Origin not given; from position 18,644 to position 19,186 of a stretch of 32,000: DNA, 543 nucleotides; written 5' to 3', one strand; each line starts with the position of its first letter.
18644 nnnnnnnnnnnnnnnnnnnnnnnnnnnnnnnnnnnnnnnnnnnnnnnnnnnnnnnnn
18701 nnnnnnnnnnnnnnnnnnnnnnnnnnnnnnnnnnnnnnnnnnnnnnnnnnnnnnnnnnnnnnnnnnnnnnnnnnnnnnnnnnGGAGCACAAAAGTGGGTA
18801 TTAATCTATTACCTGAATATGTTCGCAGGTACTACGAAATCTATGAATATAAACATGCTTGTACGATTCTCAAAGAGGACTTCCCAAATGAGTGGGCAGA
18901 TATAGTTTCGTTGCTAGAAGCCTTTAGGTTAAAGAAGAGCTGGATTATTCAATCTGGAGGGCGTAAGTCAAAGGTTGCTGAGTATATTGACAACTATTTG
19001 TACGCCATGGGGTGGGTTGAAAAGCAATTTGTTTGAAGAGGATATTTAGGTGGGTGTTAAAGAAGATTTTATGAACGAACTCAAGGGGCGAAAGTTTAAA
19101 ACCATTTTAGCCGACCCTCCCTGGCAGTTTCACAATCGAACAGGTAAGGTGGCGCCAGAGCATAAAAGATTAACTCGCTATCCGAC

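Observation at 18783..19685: Restriction-modification remnant inserted exactly in the junction of the split B12-dependent ribonucleotide reductase (nrdJa | R' - M | nrdJb)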

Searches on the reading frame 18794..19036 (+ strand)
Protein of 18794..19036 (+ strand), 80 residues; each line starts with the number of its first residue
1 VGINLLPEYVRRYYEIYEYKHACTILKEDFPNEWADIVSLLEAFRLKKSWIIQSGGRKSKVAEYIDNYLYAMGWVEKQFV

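Call 4: search_protein_families(library=pfam, proteins=[window:18794-19036:+], max_evalue=1)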
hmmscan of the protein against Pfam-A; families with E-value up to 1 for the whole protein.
window:18794-19036:+ (80 aa): 2 families
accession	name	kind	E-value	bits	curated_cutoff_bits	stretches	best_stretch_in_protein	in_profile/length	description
PF09195.17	Endonuc-BglII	-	1.4e-07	31.8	26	1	21-78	1-58/163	Restriction endonuclease BglII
PF12931.13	TPR_Sec16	-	0.059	13.6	22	1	14-71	184-237/298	Sec16 Sec23-binding domain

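Call 5: search_protein_families(library=ncbifam, proteins=[window:18794-19036:+], max_evalue=1)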
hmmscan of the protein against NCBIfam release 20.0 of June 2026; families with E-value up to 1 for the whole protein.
window:18794-19036:+ (80 aa): 0 families

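Call 46: search_protein_families(library=padloc, proteins=[L253:7210-9015:+, L251:8001-8588:+], max_evalue=0.001)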
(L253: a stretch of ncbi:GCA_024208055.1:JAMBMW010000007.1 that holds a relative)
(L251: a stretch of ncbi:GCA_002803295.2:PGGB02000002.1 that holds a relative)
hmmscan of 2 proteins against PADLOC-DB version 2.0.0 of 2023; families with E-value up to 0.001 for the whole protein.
L253:7210-9015:+ (602 aa): 50 families (the best 25 are shown)
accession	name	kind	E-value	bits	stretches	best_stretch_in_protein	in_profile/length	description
PDLC02914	ATPase-Toprim_I-B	-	2.6e-16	57.8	1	19-524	18-368/443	-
PDLC04235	PDC-M01A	-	4.4e-16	56.8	1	251-399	288-427/510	-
PDLC00290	PtuA1|PtuA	-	1.4e-15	55.6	2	18-75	16-72/414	AAA ATPase domain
PDLC04135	mad3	-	1.7e-15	55.5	1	10-390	8-329/374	mads_3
PDLC02980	AriA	-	9.9e-14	50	1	27-388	1-303/304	-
PDLC02335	AbiLi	-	6.8e-13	46.4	1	11-399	57-251/326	AbiLi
PDLC04236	PDC-M01A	-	1.2e-12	45.6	1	262-392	177-299/388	-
PDLC02913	ATPase_I-A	-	8.5e-12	42.9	2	206-408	247-426/508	-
PDLC00278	PtuA1|PtuA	-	1.6e-11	42.1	2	314-413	248-356/436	AAA ATPase domain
PDLC00271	PtuA1|PtuA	-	2.4e-11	41.8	2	283-406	221-340/421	AAA ATPase domain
PDLC04164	AriA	-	2.4e-11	41.7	2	218-389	85-237/253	-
PDLC00305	PtuA1|PtuA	-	3.1e-11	41.3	2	17-73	15-71/392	AAA ATPase domain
PDLC00282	PtuA1|PtuA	-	3.6e-11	40.6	1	305-392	345-430/520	AAA ATPase domain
PDLC00299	PtuA1|PtuA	-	3.8e-11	40.6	2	231-408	249-442/535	AAA ATPase domain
PDLC00303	PtuA1|PtuA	-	2.7e-10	37.9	1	310-407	206-300/386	AAA ATPase domain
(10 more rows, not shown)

L251:8001-8588:+ (196 aa): 0 families

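Call 47: search_protein_families(library=pfam, proteins=[L253:7210-9015:+, L251:10030-10659:+], max_evalue=0.01)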
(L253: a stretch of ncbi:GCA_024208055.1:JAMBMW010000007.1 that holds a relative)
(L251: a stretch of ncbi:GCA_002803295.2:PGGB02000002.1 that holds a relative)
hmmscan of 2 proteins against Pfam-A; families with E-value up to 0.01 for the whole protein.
L253:7210-9015:+ (602 aa): 10 families
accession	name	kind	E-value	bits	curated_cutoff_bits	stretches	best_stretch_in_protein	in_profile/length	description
PF13304.12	AAA_21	-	1.7e-13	51.7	27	1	267-388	184-303/304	AAA domain, putative AbiEii toxin, Type IV TA system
PF00005.33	ABC_tran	-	1.5e-07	32.5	25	1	19-80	4-74/137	ABC transporter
PF13401.12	AAA_22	-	3.4e-05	24.6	27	1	25-97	5-79/130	AAA domain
PF02463.25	SMC_N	-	5.1e-05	23.2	40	1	10-401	8-213/220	RecF/RecN/SMC N terminal domain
PF24883.2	NPHP3_N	-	7.8e-05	23.4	24.8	0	26-54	23-51/164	Nephrocystin 3, N-terminal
PF13175.12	AAA_15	-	0.00057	20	32.1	1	10-386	9-372/374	AAA ATPase domain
PF01637.24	ATPase_2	-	0.0014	18.9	33.2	1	26-101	21-99/225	ATPase domain predominantly from Archaea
PF13238.12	AAA_18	-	0.003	18.5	29.4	0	29-83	2-50/128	AAA domain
PF20720.3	nSTAND3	-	0.0047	17.1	27.2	0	26-65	18-56/155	Novel STAND NTPase 3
PF13191.12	AAA_16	-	0.0055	17.7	32.6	0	25-79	24-82/167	AAA ATPase domain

L251:10030-10659:+ (210 aa): 1 family
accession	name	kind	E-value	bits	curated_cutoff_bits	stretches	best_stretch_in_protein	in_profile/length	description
PF19515.5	DUF6048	-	0.0052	17.1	27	1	133-170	100-136/232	Domain of unknown function (DUF6048)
